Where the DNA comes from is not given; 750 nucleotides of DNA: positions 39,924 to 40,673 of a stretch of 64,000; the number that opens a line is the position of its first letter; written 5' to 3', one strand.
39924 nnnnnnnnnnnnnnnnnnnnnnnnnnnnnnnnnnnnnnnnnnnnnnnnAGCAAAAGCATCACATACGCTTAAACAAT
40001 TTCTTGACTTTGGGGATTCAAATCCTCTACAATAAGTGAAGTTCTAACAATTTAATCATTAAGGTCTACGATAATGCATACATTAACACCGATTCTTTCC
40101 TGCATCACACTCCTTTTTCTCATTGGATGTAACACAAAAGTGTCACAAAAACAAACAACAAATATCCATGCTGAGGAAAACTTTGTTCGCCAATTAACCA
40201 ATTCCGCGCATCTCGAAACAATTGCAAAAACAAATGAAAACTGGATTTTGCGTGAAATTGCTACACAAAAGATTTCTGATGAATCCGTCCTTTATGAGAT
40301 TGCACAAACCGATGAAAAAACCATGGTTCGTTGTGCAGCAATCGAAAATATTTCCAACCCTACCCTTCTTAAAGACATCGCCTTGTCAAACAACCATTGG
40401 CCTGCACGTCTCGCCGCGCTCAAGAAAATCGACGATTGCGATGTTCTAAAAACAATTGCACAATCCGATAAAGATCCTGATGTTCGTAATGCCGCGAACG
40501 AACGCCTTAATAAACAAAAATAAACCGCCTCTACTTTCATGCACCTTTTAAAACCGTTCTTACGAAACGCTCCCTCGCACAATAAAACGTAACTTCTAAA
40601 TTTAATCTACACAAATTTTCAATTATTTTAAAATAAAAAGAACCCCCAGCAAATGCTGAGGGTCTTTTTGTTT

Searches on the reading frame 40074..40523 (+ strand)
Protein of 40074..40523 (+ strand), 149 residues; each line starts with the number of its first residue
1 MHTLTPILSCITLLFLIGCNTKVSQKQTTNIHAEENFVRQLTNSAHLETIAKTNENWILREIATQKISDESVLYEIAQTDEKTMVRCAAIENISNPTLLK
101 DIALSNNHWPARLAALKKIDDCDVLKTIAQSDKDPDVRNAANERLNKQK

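Call 9: search_protein_families(library=pfam, proteins=[window:40074-40523:+])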
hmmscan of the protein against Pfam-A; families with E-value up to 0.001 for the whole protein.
window:40074-40523:+ (149 aa): 2 families
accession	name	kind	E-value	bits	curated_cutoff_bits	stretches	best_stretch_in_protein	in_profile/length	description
PF13646.12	HEAT_2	-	4.9e-05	24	27.7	0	112-145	48-87/88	HEAT repeats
PF02985.28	HEAT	-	5.3e-05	23.5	23.5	0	79-94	10-25/31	HEAT repeat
